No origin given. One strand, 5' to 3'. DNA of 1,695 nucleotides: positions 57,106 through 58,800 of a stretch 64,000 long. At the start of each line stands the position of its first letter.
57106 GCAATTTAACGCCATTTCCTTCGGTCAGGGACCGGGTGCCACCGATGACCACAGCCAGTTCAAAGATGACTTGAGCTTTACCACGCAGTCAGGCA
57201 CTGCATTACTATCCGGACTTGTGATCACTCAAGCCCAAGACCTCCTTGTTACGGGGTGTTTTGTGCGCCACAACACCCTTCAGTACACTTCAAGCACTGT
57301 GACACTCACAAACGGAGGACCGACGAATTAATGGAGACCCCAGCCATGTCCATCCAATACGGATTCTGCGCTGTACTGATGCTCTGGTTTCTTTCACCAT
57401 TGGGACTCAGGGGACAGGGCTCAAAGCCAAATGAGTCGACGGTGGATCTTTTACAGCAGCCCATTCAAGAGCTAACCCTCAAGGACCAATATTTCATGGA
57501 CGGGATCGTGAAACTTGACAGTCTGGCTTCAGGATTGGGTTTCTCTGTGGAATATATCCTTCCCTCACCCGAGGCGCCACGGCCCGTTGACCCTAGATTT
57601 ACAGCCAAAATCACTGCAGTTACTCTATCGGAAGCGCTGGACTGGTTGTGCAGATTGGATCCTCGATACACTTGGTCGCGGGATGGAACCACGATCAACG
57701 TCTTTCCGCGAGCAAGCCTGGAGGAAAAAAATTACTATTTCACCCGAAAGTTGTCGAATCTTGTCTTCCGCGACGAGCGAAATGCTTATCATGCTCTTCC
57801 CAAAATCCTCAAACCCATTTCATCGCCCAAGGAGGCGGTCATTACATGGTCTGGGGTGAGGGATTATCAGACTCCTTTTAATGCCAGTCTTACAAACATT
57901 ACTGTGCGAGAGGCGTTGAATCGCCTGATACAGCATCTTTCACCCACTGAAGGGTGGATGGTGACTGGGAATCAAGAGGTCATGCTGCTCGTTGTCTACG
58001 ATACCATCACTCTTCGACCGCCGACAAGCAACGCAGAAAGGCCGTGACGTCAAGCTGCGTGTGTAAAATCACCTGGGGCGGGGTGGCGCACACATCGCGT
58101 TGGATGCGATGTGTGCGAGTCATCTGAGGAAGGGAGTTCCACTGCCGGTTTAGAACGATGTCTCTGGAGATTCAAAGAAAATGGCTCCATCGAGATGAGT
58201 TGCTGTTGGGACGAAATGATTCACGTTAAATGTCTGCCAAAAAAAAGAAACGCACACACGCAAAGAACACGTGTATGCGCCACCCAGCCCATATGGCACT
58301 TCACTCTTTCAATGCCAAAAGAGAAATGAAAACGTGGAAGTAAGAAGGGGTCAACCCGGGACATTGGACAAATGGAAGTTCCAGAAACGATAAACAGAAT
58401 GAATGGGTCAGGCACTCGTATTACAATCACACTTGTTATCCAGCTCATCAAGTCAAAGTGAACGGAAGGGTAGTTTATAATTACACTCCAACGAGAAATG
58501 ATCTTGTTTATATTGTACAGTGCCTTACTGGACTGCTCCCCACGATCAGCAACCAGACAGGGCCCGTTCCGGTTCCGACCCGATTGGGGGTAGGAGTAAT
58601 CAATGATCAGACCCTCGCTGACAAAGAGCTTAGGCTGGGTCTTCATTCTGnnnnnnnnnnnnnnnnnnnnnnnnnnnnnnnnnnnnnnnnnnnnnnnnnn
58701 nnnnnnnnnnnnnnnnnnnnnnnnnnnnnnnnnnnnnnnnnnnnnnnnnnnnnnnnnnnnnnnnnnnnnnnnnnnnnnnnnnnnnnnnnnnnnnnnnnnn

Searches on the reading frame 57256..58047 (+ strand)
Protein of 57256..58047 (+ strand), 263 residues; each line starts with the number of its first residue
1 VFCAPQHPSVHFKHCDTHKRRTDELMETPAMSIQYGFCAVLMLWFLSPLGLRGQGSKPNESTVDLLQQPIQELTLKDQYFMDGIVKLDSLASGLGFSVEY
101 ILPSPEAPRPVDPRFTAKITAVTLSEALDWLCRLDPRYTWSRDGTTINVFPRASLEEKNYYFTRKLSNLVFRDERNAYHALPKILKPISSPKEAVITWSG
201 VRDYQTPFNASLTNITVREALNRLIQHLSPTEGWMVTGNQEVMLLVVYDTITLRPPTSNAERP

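Call 25: search_protein_families(library=pfam, proteins=[window:57256-58047:+], max_evalue=0.01)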
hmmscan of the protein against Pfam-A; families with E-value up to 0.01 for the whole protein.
window:57256-58047:+ (263 aa): 0 families

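Call 45: find_homologous_proteins(query=window:57346-58047:+, max_evalue=1e-10)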
Query window:57346-58047:+ (233 aa): 12 proteins with E <= 1e-10 among 253 candidates.
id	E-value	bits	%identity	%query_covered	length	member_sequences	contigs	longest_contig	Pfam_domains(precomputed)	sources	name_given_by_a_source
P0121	1.7e-153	527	100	100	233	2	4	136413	-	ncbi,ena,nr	ncbi:MAG: hypothetical protein LAO31_06935 [Acidobacteriia bacterium]|nr:hypothetical protein [Terri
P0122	5.3e-131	453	86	100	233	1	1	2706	-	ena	-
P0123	5.9e-127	440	83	97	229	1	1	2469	-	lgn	-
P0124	1.9e-125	435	81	100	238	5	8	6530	-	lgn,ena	-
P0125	1.5e-123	429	81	100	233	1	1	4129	-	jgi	jgi:hypothetical protein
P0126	2.7e-123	428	82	100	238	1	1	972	-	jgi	jgi:hypothetical protein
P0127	1.3e-120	419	80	98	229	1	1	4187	-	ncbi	ncbi:MAG: hypothetical protein ACHQKY_15580 [Terriglobia bacterium]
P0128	4.2e-119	414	79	97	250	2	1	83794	-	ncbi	-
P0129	9.5e-94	331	64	96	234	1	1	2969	-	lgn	-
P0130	2.3e-69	251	68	67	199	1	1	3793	-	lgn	-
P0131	3.2e-57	212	48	82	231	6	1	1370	-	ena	-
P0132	3.5e-46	176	43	81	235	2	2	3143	-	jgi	-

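Call 46: find_encoding_contigs(protein=P0128, flank=10000, max_places=2)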
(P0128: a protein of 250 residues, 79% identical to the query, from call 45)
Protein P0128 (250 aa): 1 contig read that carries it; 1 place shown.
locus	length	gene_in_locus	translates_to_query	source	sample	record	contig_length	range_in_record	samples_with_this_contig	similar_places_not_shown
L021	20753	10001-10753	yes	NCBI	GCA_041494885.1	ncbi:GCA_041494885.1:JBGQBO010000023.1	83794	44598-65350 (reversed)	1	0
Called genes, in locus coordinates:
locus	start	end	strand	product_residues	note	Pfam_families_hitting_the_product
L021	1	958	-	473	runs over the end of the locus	PF13428:TPR_14 (faint), PF14559:TPR_19 (weak)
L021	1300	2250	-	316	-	PF03668:RapZ-like_N, PF22740:PapZ_C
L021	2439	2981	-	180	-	PF02482:Ribosomal_S30AE, PF16321:Ribosom_S30AE_C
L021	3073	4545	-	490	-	PF00309:Sigma54_AID, PF04963:Sigma54_CBD, PF08281:Sigma70_r4_2 (faint), PF04552:Sigma54_DBD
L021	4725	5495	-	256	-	PF00005:ABC_tran, PF13304:AAA_21 (faint)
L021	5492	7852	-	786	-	PF06835:LptC, PF03968:LptD_N (weak)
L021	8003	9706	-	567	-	PF01368:DHH, PF02272:DHHA1, PF17768:RecJ_OB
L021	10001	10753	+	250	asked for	-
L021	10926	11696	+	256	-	-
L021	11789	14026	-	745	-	PF07676:PD40 (faint), PF00930:DPPIV_N, PF26549:Tricorn_N, PF00326:Peptidase_S9, PF01738:DLH (weak), PF08840:BAAT_C (faint)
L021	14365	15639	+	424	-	PF07690:MFS_1, PF00854:PTR2 (faint), PF07690:MFS_1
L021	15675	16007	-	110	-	-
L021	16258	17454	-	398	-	PF00557:Peptidase_M24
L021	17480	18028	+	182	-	-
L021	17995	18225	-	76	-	PF02082:Rrf2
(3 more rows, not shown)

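Call 47: find_encoding_contigs(protein=P0124, flank=10000, max_places=4)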
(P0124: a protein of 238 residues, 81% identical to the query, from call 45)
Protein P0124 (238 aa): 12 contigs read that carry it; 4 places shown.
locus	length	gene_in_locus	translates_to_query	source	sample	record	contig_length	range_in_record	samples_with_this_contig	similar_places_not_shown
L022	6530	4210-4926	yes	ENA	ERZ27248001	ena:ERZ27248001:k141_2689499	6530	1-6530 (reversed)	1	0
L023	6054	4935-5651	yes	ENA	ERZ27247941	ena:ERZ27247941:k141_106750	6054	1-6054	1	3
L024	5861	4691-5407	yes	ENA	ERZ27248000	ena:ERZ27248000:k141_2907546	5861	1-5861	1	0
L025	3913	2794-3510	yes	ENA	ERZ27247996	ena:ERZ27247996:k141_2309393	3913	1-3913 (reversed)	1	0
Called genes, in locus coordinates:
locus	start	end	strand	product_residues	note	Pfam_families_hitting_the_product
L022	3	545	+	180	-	?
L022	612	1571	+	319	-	PF12686:DUF3800 (weak)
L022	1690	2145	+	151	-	-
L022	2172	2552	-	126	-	-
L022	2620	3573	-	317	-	PF12760:Zn_ribbon_IS1595, PF12762:DDE_Tnp_IS1595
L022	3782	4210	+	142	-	-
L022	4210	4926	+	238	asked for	-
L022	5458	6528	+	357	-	?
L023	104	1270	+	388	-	PF14294:DUF4372, PF01609:DDE_Tnp_1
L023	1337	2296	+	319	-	PF12686:DUF3800 (weak)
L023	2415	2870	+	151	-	-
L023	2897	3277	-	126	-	-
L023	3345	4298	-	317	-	PF12760:Zn_ribbon_IS1595, PF12762:DDE_Tnp_IS1595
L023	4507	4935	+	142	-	-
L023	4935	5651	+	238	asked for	-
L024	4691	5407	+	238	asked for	-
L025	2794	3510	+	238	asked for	-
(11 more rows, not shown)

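Call 48: find_encoding_contigs(protein=P0125, flank=10000, max_places=2)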
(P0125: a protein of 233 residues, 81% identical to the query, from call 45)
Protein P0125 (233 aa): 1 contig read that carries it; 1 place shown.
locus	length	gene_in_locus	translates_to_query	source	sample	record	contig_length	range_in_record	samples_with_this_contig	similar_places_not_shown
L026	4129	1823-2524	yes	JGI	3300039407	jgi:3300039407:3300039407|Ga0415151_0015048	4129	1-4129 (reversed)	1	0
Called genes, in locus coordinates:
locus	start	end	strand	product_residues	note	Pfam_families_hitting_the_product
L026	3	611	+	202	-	?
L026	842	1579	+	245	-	-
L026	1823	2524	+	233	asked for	-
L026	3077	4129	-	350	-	?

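Call 49: find_encoding_contigs(protein=P0122, flank=10000, max_places=2)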
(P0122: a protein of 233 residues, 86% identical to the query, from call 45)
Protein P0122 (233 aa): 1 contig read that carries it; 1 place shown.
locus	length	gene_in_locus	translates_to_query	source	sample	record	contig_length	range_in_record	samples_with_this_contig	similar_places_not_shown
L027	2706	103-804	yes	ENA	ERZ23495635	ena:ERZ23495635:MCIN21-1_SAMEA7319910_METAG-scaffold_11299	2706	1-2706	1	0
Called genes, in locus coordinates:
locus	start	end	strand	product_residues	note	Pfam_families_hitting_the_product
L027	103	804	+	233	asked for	-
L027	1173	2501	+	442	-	PF07210:DUF1416 (faint), PF10670:DUF4198 (faint), PF13620:CarboxypepD_reg, PF13715:CarbopepD_reg_2 (faint), PF17210:SdrD_B (faint), PF17802:SpaA (faint), PF20598:DUF6795 (faint), PF13620:CarboxypepD_reg (weak), +1 more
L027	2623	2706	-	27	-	?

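Call 88: find_encoding_contigs(protein=P0129, flank=10000, max_places=2)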
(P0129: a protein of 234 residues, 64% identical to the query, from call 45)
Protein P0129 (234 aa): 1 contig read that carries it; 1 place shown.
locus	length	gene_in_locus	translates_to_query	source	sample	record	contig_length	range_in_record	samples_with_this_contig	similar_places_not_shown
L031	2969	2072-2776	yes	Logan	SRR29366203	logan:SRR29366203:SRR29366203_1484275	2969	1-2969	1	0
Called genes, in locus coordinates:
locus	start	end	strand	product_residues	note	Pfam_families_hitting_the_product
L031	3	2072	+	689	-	?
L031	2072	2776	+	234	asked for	-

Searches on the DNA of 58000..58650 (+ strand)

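Call 9: search_rna_families(source=window, start=58000, end=58650, threshold=evalue, max_evalue=10, show_alignments=3)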
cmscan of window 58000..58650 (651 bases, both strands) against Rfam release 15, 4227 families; matches with E-value up to 10: 6.
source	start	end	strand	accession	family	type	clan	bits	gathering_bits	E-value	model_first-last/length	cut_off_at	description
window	58240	58301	-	RF01697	Chlorobi-RRM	Cis-reg;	-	20.3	45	0.14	1-73/73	no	Chlorobi-RRM RNA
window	58086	58118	+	RF00958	mir-498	Gene; miRNA;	-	15.5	85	6.2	1-85/85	no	mir-498 microRNA precursor family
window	58434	58485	-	RF00440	SNORD37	Gene; snRNA; snoRNA; CD-box;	-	14.6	45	7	1-65/65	no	Small nucleolar RNA SNORD37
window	58449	58511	-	RF02085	Yar_1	Gene; lncRNA;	-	14.1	50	2.3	1-74/74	no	Yellow-achaete intergenic RNA conserved region 1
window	58294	58318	-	RF04018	mir-5316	Gene; miRNA;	-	13.9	70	8.4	33-57/89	no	mir-5316 microRNA precursor family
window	58546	58590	+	RF03537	Flavi_TBFV_SL6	Cis-reg;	-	13.7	38.3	4.2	1-45/45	no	Tick-borne Flavivirus short stem-loop SL6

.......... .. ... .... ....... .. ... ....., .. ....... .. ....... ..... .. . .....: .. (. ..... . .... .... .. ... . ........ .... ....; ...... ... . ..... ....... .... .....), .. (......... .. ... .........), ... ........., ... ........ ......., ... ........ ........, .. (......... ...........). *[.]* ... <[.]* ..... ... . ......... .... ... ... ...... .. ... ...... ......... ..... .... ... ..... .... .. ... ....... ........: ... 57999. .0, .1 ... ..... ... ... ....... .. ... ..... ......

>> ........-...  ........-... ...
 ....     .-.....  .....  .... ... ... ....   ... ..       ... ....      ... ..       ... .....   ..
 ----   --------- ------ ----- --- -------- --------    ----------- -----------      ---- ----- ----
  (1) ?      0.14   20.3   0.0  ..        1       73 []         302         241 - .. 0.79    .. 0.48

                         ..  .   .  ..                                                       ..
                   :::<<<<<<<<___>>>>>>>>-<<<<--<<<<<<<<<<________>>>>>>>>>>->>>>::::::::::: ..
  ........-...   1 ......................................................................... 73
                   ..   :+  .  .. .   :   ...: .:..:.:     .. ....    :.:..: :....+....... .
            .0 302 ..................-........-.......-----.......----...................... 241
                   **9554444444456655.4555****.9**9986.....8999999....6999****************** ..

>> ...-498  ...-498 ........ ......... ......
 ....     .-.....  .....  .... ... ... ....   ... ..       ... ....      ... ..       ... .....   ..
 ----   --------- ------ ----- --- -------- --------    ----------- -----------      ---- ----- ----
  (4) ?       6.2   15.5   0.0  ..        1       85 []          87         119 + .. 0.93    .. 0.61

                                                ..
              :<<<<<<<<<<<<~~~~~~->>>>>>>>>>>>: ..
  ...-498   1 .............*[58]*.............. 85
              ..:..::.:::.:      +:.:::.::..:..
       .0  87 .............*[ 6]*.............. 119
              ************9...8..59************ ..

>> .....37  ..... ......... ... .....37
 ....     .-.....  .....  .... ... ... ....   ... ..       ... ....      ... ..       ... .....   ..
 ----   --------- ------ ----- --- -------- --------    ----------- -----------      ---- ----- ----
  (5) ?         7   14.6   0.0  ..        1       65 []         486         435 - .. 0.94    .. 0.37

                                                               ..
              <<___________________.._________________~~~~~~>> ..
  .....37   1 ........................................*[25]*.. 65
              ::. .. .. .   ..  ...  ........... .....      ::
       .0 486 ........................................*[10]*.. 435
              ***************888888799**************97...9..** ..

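Call 71: search_dna_similar(query=window:58076-58288:+, collection=plasmids, mode=distant, max_evalue=0.01, max_rows=10)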
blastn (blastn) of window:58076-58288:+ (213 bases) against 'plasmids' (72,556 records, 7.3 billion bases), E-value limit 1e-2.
No match.

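Call 72: search_dna_similar(query=window:58076-58288:+, collection=phages, mode=distant, max_evalue=0.01, max_rows=10)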
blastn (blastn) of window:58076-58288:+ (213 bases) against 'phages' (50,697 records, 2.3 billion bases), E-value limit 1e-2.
No match.
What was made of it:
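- Tried and rejected: Plasmid and phage BLAST with copy B. No match (calls 71, 72).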

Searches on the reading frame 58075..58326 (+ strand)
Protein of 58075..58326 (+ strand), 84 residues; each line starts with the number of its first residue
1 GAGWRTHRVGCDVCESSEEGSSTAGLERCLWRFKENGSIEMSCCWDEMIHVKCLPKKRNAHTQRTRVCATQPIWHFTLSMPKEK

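Call 29: find_homologous_proteins(query=A2, max_evalue=10)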
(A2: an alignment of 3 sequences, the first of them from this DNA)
Query A2 (3 sequences): 76 candidates shared short words with the query, none scored E <= 10.
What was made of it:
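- No hit among 5.8 billion predicted proteins (call 29).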
